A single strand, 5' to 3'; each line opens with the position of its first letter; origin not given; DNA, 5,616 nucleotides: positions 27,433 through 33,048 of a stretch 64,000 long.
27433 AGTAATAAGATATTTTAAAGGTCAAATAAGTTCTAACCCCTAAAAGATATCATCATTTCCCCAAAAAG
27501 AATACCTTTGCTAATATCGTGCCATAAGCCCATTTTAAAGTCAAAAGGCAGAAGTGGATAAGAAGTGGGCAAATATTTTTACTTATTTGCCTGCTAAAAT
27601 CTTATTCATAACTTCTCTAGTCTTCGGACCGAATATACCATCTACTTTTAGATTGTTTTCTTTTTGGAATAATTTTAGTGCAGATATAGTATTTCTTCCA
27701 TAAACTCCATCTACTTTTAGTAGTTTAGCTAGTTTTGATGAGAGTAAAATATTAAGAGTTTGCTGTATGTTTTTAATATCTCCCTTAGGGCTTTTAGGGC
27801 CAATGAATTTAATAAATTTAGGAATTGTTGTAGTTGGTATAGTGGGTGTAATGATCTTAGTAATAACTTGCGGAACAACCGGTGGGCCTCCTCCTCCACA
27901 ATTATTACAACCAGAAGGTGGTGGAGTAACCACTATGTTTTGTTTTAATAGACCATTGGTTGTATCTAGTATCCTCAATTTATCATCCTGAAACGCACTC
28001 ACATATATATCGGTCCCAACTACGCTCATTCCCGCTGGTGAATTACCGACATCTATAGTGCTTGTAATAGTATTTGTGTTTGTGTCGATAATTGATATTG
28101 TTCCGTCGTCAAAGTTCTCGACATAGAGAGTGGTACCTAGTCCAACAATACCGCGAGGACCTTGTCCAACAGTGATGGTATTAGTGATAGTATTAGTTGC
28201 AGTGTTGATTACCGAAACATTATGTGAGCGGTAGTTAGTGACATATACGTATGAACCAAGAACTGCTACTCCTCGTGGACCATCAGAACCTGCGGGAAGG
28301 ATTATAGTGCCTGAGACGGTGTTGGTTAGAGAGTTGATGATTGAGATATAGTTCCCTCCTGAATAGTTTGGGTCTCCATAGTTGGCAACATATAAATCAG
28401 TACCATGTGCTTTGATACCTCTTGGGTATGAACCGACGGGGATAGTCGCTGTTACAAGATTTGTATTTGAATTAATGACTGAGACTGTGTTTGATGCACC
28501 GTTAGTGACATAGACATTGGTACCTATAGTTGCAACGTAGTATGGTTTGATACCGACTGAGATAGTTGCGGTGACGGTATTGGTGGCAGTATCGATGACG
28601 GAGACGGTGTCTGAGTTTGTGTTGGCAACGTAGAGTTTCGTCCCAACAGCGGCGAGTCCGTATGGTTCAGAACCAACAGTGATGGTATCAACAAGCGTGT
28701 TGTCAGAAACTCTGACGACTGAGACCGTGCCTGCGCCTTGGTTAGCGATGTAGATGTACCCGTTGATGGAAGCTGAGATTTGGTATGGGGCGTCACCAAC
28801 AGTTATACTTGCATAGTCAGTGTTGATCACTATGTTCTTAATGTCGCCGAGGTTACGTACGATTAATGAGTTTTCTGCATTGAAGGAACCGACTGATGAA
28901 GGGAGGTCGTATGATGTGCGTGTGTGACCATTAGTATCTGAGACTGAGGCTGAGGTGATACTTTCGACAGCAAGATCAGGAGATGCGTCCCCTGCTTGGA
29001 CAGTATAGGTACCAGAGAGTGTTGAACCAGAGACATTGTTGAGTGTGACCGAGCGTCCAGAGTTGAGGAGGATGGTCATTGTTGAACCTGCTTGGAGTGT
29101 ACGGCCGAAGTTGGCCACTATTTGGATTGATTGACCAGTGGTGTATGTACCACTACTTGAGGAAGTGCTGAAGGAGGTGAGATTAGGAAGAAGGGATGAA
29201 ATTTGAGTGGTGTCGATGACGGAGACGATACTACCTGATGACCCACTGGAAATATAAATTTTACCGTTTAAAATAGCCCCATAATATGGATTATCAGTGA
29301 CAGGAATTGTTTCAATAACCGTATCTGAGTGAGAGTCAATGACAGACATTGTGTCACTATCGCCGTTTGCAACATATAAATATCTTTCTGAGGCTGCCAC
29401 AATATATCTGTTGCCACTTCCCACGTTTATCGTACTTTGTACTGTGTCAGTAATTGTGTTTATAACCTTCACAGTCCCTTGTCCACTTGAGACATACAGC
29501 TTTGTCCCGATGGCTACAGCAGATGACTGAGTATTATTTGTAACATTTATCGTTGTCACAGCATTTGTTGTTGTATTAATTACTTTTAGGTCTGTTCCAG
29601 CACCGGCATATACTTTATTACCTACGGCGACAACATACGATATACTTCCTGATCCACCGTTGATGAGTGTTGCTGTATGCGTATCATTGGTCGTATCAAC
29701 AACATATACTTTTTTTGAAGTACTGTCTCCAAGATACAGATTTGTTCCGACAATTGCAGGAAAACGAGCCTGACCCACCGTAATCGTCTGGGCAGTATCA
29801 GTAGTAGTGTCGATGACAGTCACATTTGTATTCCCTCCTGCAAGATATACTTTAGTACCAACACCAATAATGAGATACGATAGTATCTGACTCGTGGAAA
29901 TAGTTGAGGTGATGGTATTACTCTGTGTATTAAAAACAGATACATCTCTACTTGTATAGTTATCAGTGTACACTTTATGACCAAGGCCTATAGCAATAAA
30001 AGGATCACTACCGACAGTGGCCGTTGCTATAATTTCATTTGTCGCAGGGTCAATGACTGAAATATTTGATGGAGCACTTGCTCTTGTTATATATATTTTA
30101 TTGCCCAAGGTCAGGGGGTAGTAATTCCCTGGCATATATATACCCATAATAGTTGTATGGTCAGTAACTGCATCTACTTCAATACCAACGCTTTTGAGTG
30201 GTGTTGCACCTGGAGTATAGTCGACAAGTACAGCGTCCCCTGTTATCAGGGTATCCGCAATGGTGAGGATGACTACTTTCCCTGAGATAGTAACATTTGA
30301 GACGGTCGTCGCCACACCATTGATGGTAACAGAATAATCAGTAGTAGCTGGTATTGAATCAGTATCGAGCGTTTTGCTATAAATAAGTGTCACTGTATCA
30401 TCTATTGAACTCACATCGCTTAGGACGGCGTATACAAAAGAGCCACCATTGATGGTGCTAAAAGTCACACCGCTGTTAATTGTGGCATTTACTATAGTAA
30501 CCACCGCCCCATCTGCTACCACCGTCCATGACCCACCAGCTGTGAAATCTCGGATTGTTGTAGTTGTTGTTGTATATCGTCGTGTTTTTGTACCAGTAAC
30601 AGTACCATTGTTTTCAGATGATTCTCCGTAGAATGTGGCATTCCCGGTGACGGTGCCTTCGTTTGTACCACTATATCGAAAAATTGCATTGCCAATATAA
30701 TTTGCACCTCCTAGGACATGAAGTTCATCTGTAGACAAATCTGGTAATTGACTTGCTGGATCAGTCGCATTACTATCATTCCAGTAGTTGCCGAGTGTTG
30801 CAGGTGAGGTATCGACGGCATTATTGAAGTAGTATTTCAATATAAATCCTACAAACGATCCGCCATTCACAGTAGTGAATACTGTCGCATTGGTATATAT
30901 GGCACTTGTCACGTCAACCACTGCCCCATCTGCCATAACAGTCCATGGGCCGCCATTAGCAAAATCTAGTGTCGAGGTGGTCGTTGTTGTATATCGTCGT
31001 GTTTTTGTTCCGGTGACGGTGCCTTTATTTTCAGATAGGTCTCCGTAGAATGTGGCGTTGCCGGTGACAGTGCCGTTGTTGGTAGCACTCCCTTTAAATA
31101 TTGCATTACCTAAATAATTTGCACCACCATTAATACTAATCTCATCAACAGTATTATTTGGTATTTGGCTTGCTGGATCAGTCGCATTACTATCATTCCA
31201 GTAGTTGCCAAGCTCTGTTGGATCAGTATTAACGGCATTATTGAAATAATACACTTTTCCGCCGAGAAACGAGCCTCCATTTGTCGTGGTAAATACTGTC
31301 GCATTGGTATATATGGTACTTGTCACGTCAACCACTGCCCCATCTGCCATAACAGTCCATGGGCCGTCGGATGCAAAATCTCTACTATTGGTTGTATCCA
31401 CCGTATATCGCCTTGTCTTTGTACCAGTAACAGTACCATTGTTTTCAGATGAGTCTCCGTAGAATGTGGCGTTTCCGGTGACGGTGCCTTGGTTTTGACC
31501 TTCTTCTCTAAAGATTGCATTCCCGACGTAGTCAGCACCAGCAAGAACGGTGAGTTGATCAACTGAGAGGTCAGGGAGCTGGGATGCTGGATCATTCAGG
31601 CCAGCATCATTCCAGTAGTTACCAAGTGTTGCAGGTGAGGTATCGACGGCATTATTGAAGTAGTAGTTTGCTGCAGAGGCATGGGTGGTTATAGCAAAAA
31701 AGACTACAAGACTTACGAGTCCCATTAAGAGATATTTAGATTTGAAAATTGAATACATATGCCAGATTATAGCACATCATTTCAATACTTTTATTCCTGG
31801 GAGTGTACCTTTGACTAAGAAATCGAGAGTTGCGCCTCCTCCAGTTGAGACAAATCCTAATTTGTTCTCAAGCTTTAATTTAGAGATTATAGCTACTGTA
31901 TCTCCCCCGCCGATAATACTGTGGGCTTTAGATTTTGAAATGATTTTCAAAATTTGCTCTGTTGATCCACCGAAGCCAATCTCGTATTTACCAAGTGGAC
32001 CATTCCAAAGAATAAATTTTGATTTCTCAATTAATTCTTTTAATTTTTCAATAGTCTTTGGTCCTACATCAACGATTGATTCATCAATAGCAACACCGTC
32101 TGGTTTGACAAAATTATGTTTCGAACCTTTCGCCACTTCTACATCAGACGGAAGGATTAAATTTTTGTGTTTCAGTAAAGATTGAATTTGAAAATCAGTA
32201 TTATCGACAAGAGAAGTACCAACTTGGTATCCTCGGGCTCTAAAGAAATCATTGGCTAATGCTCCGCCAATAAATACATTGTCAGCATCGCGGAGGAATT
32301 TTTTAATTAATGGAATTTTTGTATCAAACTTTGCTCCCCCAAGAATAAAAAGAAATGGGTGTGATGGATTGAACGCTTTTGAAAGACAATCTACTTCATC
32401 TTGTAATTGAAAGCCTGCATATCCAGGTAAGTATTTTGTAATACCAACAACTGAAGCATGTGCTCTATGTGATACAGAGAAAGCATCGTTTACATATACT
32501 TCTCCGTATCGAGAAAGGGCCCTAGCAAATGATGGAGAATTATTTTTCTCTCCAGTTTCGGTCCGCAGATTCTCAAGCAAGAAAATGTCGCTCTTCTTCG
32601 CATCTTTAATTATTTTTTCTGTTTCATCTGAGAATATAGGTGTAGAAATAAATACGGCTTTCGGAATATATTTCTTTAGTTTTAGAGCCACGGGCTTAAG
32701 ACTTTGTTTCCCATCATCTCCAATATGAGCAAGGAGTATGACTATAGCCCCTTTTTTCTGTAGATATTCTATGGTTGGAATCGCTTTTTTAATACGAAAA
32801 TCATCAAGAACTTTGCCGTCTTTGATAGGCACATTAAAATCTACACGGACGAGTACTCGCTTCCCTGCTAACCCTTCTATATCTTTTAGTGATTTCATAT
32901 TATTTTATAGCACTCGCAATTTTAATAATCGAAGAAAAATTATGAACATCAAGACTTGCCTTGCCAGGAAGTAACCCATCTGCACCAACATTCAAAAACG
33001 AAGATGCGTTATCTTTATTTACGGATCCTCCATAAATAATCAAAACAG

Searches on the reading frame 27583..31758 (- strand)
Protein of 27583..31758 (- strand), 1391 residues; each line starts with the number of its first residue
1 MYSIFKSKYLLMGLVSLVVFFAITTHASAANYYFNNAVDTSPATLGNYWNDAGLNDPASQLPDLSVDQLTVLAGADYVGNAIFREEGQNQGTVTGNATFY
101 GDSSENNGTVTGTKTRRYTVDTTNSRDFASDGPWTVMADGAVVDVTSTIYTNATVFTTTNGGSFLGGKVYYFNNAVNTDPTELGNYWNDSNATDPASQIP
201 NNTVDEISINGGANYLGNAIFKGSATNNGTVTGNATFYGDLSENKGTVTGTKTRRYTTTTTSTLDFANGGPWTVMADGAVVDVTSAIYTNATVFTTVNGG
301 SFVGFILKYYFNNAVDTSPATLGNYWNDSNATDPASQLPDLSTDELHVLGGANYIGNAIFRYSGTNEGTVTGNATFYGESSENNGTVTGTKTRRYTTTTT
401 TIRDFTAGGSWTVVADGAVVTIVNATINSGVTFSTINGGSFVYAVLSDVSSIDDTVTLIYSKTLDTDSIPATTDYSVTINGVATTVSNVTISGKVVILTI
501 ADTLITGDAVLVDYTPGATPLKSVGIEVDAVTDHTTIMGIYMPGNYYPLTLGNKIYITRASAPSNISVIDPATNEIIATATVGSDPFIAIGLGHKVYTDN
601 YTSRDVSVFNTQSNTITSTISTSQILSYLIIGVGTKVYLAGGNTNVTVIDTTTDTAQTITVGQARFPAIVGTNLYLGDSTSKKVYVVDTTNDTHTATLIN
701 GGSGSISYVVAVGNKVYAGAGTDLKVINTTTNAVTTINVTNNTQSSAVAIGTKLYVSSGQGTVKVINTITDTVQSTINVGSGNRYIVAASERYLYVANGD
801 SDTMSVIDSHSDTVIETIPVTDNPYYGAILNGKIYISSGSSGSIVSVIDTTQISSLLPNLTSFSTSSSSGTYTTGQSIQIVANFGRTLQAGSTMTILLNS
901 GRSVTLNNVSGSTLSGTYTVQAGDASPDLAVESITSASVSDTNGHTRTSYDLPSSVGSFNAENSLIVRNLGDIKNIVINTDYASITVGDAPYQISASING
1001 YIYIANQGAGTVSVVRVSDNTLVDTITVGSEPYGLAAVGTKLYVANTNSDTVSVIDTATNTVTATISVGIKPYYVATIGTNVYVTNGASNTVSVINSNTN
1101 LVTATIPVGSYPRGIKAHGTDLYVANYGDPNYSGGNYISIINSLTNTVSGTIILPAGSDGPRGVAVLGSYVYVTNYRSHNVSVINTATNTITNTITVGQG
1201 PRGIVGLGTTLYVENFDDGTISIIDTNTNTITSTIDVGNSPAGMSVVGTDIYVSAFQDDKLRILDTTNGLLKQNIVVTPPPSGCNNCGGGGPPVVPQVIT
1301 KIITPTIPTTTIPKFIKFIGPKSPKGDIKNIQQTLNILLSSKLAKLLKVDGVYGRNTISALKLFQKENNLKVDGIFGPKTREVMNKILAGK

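Call 90: search_protein_families(library=pfam, proteins=[window:27583-31758:-], max_evalue=0.00001)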
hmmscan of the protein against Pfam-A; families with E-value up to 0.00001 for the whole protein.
window:27583-31758:- (1391 aa): 1 family
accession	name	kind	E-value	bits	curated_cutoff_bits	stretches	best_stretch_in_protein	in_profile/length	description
PF01471.23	PG_binding_1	-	2.8e-12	47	23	1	1326-1384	3-57/57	Putative peptidoglycan binding domain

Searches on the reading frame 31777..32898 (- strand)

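Call 90: search_protein_families(library=pfam, proteins=[window:31777-32898:-], max_evalue=0.00001)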
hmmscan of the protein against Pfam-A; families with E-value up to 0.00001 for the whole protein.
window:31777-32898:- (373 aa): 1 family
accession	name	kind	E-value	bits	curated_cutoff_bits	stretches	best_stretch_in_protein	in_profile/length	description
PF00162.24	PGK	-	1.7e-114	383.2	27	1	5-361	2-376/379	Phosphoglycerate kinase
